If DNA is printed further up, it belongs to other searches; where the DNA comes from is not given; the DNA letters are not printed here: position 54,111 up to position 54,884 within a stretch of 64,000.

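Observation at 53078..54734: Orphan Rad52/Sak/DdrA-family annealing protein next to a PucR-type regulator, in a genome that also encodes RecO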

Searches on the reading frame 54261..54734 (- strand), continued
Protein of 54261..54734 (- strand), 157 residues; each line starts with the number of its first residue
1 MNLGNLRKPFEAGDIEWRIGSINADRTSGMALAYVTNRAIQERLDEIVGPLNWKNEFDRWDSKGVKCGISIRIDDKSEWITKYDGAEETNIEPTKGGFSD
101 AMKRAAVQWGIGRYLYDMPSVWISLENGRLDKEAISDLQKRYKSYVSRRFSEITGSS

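Call 42: fold_search(model_id=the predicted structure, library=pdb)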
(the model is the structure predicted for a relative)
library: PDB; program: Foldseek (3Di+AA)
matches with E <= 10: 1026; with E <= 0.001: 0
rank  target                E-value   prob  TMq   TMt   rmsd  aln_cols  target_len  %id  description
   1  1sr9_B                1.2e-01  0.18  0.20  0.08  12.7       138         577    9  Crystal Structure of LeuA from Mycobacterium tuberculosis (released 2004-05-18)
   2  1sr9_A                1.4e-01  0.11  0.17  0.07  12.8       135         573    8  Crystal Structure of LeuA from Mycobacterium tuberculosis (released 2004-05-18)
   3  7ujl_A                1.8e-01  0.38  0.28  0.28   7.1       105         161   15  Bacteriophage Lambda Red-Beta N-terminal domain helical assembly in complex with dsDNA (released 2022-10-05)
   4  9n82_c                2.0e-01  0.16  0.20  0.15  14.0       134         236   10  The ligation (AMP-Lys) complex in the NHEJ pathway (released 2025-04-23)
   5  9ggb_B                2.1e-01  0.23  0.22  0.11  15.5       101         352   12  Structure of the G848S mutant of human mitochondrial DNA polymerase gamma in complex with PZL-A (released 2025-04-16)
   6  8f69_B                2.2e-01  0.13  0.19  0.09  16.0       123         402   14  Crystal structure of murine PolG2 dimer bound to DNA (released 2023-08-09)
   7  6i3r_MODEL_1_A        3.8e-01  0.33  0.26  0.17   8.9        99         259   14  Structure, dynamics and roX2-lncRNA binding of tandem double-stranded RNA binding domains dsRBD1/2 of Drosophi (released 2019-02-20)
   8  9y9z_21               3.8e-01  0.11  0.23  0.17  21.4       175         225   13  Cryo-EM structure of conoid fiber from Toxoplasma gondii (24-nm repeat) (released 2025-12-03)
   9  9ggc_C                4.1e-01  0.18  0.24  0.12  15.2       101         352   13  Structure of the G848S mutant of human mitochondrial DNA polymerase gamma (released 2025-04-16)
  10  3l4g_C                4.1e-01  0.16  0.22  0.09  14.4       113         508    9  Crystal structure of Homo Sapiens cytoplasmic Phenylalanyl-tRNA synthetase (released 2010-03-09)
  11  8f6b_F                4.1e-01  0.10  0.19  0.09  16.0       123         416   14  Crystal structure of murine PolG2 hexamer bound to DNA (released 2023-08-09)
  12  8f6b_A                4.3e-01  0.11  0.18  0.08  15.5       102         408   15  Crystal structure of murine PolG2 hexamer bound to DNA (released 2023-08-09)
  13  8f6b_B                4.3e-01  0.11  0.18  0.08  15.6       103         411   14  Crystal structure of murine PolG2 hexamer bound to DNA (released 2023-08-09)
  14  2zbk_B                4.6e-01  0.16  0.21  0.08  12.5       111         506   11  Crystal structure of an intact type II DNA topoisomerase: insights into DNA transfer mechanisms (released 2008-02-12)
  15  8v55_B                4.6e-01  0.13  0.21  0.10  14.0       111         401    9  Human mitochondrial DNA polymerase gamma bound to a replication fork in an open conformation (released 2024-07-10)
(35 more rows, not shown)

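Call 48: fold_search(model_id=the predicted structure, library=viral)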
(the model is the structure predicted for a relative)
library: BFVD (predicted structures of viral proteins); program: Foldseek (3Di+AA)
matches with E <= 10: 1550; with E <= 0.001: 16
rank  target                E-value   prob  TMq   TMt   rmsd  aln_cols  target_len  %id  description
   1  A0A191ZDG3            3.3e-13  1.00  0.63  0.36   3.4       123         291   51  (no name in the UniProt tables at hand)
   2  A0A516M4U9            4.4e-12  1.00  0.76  0.54   3.0       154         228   31  (no name in the UniProt tables at hand)
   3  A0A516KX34            1.7e-11  1.00  0.71  0.36   3.0       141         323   37  (no name in the UniProt tables at hand)
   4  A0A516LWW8            2.3e-11  1.00  0.68  0.64   3.9       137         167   36  (no name in the UniProt tables at hand)
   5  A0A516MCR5            3.1e-11  1.00  0.66  0.47   3.6       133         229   39  (no name in the UniProt tables at hand)
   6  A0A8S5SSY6            4.6e-10  1.00  0.64  0.40   6.1       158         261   30  DNA REPAIR PROTEIN RAD52 HOMOLOG-BINDING PROTEIN, DNA REPAIR, DNA.7A [Myoviridae sp. ctZ2t4]
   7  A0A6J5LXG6            1.9e-09  1.00  0.59  0.33   3.9       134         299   39  DNA repair protein Rad52/59/22 [uncultured Caudovirales phage]
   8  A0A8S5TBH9            9.4e-09  1.00  0.64  0.37   4.7       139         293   29  Rad52/22 family double-strand break repair protein (Fragment) [Siphoviridae sp. ctprd3]
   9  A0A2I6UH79            1.2e-08  1.00  0.66  0.46   7.4       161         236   22  Structural protein [Salinibacter phage M31CR41-2]
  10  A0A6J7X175            3.6e-08  1.00  0.57  0.39   3.2       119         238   32  DNA repair protein Rad52/59/22 [uncultured Caudovirales phage]
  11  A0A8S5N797            4.9e-08  1.00  0.60  0.39   5.7       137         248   34  DNA REPAIR PROTEIN RAD52 HOMOLOG-BINDING PROTEIN, DNA REPAIR, DNA.7A [Myoviridae sp. ctiBE32]
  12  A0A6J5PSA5            2.3e-07  1.00  0.60  0.44   5.4       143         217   25  DNA repair protein Rad52/59/22 [uncultured Caudovirales phage]
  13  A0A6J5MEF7            1.8e-06  1.00  0.58  0.46   3.1       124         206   23  DNA repair protein Rad52/59/22 [uncultured Caudovirales phage]
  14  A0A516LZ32            2.2e-05  1.00  0.53  0.42   9.9       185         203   16  (no name in the UniProt tables at hand)
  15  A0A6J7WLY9            2.4e-04  1.00  0.45  0.35  18.6       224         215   12  Uncharacterized protein [uncultured Caudovirales phage]
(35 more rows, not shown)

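Call 49: search_protein_families(library=padloc, proteins=[window:54261-54734:-], max_evalue=0.01)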
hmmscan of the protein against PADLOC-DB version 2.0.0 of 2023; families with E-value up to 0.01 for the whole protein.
window:54261-54734:- (157 aa): 0 families

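Call 51: search_solved_structures(query=A1, max_evalue=10, show_alignments=2)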
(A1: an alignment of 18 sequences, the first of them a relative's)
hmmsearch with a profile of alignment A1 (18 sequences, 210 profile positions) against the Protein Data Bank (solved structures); distinct sequences matched with E-value up to 10: 0.

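Call 68: search_dna_similar(query=window:54261-54734:-, collection=phages, mode=protein, max_rows=25)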
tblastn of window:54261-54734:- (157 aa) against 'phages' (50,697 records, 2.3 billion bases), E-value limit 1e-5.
Records with a match: 166; places in all: 166; records where one place covers at least 80% of the query: 31.
Best place of each record, by identity: 60-80% 1; <60% 165.
By first word of the organism name: Salmonella 61; Vibrio 30; Lactococcus 14; Enterobacteria 13; Escherichia 13; Bacteriophage 5; Rhizobium 3; bajarodcaudo 3; Fusobacterium 3; Hafnia 2; and 14 more.
By host as written in the record: - 38; Salmonella sp. 15; Salmonella enterica 11; Escherichia coli 10; Vibrio crassostreae 6; Salmonella enterica subsp. enterica 4; Salmonella enterica subsp. enterica serovar Anatum 4; Lactococcus lactis 3; and 61 more.
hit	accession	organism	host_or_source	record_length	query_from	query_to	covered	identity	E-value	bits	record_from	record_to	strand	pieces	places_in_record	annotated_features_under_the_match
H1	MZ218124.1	Paenibacillus phage SV21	Paenibacillus larvae SV21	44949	6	126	77%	60.3%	2e-43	157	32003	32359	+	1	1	Rad52/22 double-strand break repair protein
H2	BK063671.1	Caudoviricetes sp. vir555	Methanomicrobiales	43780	1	118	75%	59.5%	2e-35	135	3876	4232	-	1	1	Erf-like ssDNA annealing protein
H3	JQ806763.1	Salmonella phage vB_SemP_Emek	Salmonella serovar Haardt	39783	1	118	75%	58.2%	2e-35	135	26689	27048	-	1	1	erf: Erf | arf: Arf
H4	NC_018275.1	Salmonella phage vB_SemP_Emek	Salmonella serovar Haardt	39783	1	118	75%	58.2%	2e-35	135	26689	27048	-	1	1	erf: Erf-like ssDNA annealing protein | arf: Erf recombination cofactor Arf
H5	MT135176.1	Hafnia phage yong1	Hafnia paralvei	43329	1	118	75%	58.2%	4e-35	134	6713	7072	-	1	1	recombinase | hypothetical protein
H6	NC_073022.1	Hafnia phage yong1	Hafnia paralvei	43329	1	118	75%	58.2%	4e-35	134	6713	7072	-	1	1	recombinase | hypothetical protein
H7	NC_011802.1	Salmonella phage SE1 (in:P22virus)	Salmonella enterica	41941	1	118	75%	58.2%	6e-35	133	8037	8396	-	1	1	Erf-like ssDNA annealing protein | Erf recombination cofactor Arf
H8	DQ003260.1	Salmonella phage SE1Spa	-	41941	1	118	75%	58.2%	6e-35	133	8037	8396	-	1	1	orf15: Erf | orf16: Arf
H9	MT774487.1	Salmonella phage MG40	Salmonella enterica subsp. enterica ...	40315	1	118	75%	58.2%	2e-34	132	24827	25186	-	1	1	homologous recombination protein | accessory recombination protein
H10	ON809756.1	Salmonella phage Salfasec13b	Salmonella enterica subsp. enterica ...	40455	1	118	75%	58.2%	2e-34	132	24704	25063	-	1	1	Erf-like ssDNA annealing protein | Erf recombination cofactor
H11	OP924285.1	Salmonella phage vB_Se_GLBO_sp11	Salmonella enterica subsp. enterica ...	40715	1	118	75%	58.2%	2e-34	132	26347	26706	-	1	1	record has no annotation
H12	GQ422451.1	Enterobacteria phage Phi75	Salmonella enterica subsp. enterica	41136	1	118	75%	58.2%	2e-34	132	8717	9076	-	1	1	hypothetical protein | arf: Arf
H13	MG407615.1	Salmonella phage Bp96115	Salmonella enterica subsp. enterica ...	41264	1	118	75%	58.2%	2e-34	132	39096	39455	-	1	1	Erf | Arf protein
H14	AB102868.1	Enterobacteria phage ST104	Salmonella typhimurium DT104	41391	1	118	75%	58.2%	2e-34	132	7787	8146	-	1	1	orf13: ORF13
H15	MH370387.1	Salmonella phage S149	Salmonella enterica serotype ...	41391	1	118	75%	58.2%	2e-34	132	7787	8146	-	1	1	putative DNA-binding protein Erf | DNA recombinase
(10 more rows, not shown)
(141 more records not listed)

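Call 71: find_related_loci(query=A3, collection=viral_contigs, flank=6000)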
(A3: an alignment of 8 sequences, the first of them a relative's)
Query A3 (157 aa) in viral_contigs; peptide patterns used: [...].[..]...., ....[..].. (x = any residue, [..] = any of these).
127 stretches matched a pattern; 39 encode a relative of the query (tblastn E <= 1e-3); 39 distinct loci.
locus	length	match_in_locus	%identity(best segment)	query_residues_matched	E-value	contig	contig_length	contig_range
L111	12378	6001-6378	61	1-126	3e-47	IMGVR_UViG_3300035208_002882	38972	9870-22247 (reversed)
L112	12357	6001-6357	61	6-127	4e-47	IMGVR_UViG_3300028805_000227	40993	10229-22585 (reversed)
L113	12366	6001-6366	59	1-123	2e-44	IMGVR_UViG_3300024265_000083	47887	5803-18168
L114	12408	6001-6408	54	3-140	2e-44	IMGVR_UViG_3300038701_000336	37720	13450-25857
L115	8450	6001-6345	60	6-122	1e-44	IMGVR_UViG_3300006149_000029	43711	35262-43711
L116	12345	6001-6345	60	6-122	1e-44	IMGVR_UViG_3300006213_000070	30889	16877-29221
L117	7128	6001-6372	54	1-126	9e-44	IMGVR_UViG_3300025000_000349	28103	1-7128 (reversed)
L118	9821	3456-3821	58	6-127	4e-43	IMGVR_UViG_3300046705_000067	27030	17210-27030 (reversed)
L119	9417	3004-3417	52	1-140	1e-42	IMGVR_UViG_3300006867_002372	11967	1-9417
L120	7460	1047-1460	52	1-140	1e-42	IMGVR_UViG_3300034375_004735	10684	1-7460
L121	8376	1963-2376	52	1-140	1e-42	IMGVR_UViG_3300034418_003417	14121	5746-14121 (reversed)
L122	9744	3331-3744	51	6-146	1e-40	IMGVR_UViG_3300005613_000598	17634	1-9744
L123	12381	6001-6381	54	2-126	1e-40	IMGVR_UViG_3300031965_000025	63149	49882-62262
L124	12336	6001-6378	53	9-138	2e-40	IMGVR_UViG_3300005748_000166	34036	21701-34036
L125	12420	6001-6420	49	1-141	2e-40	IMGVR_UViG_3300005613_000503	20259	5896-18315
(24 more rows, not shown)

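Call 73: search_dna_similar(query=window:54261-54734:-, collection=phages, mode=protein, max_rows=60, rows=spread)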
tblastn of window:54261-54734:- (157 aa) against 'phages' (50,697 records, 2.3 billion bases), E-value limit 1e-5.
Records with a match: 166; places in all: 166; records where one place covers at least 80% of the query: 31.
Best place of each record, by identity: 60-80% 1; <60% 165.
By first word of the organism name: Salmonella 61; Vibrio 30; Lactococcus 14; Enterobacteria 13; Escherichia 13; Bacteriophage 5; Rhizobium 3; bajarodcaudo 3; Fusobacterium 3; Hafnia 2; and 14 more.
By host as written in the record: - 38; Salmonella sp. 15; Salmonella enterica 11; Escherichia coli 10; Vibrio crassostreae 6; Salmonella enterica subsp. enterica 4; Salmonella enterica subsp. enterica serovar Anatum 4; Lactococcus lactis 3; and 61 more.
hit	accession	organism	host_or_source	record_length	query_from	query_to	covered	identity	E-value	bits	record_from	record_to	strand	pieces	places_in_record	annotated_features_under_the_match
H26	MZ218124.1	Paenibacillus phage SV21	Paenibacillus larvae SV21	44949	6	126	77%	60.3%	2e-43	157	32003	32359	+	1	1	Rad52/22 double-strand break repair protein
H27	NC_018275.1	Salmonella phage vB_SemP_Emek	Salmonella serovar Haardt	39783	1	118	75%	58.2%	2e-35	135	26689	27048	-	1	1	erf: Erf-like ssDNA annealing protein | arf: Erf recombination cofactor Arf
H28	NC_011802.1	Salmonella phage SE1 (in:P22virus)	Salmonella enterica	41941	1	118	75%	58.2%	6e-35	133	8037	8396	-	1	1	Erf-like ssDNA annealing protein | Erf recombination cofactor Arf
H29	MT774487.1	Salmonella phage MG40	Salmonella enterica subsp. enterica ...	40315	1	118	75%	58.2%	2e-34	132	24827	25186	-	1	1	homologous recombination protein | accessory recombination protein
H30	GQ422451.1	Enterobacteria phage Phi75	Salmonella enterica subsp. enterica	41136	1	118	75%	58.2%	2e-34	132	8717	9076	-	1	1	hypothetical protein | arf: Arf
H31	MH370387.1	Salmonella phage S149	Salmonella enterica serotype ...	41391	1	118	75%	58.2%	2e-34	132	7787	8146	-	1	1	putative DNA-binding protein Erf | DNA recombinase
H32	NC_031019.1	Enterobacteria phage UAB_Phi20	Salmonella enterica subsp. enterica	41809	1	118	75%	58.2%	2e-34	132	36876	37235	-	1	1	erf: Erf-like ssDNA annealing protein | arf: Erf recombination cofactor Arf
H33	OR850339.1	Staphylococcus phage SA 1298 Kay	Staphylococcus aureus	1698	1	118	75%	57.4%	5e-35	132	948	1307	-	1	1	record has no annotation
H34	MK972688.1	Salmonella phage SI8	Salmonella sp.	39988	1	118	75%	57.4%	3e-34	131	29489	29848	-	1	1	putative DNA-binding protein | DNA recombinase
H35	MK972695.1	Salmonella phage SI5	Salmonella sp.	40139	1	118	75%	57.4%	3e-34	131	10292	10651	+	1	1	recombinase | DNA recombinase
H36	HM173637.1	Escherichia phage HK75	Escherichia coli K-12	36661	1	118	75%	56.6%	2e-34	132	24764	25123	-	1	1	phage recombination-related protein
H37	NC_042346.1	Lederbergvirus BTP1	Salmonella enterica sub species ...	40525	1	118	75%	56.6%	5e-34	130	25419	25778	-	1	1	erf: Erf-like ssDNA annealing protein | arf: Erf recombination cofactor Arf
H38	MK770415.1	Salmonella phage SF11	cattle feces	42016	1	118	75%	56.6%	5e-34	130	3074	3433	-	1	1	recombinase | DNA recombinase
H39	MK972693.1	Salmonella phage SI23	Salmonella sp.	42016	1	118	75%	56.6%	5e-34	130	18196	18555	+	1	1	recombinase | DNA recombinase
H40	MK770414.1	Salmonella phage SE16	sewage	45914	1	118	75%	56.6%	5e-34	130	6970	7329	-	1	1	recombinase | DNA recombinase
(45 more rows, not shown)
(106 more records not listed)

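Call 83: list_cluster_members(proteins=[P0001, P0006, P0094])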
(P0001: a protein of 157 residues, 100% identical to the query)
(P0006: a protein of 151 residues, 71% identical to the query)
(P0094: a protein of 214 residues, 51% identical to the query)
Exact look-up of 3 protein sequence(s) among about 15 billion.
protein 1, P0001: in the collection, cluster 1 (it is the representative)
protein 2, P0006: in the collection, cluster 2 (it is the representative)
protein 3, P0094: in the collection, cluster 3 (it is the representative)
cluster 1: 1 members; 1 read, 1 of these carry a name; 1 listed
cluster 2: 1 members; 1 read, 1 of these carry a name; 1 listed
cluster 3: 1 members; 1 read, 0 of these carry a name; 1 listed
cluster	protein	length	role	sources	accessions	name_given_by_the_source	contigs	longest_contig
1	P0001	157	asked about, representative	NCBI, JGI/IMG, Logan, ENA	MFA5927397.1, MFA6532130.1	MAG: Rad52/Rad22 family DNA repair protein [Patescibacteria group bacterium] | hypothetical protein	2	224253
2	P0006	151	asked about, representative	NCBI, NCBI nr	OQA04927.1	MAG: Single-stranded DNA-binding protein DdrA [bacterium ADurb.Bin400]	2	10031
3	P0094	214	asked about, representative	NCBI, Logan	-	-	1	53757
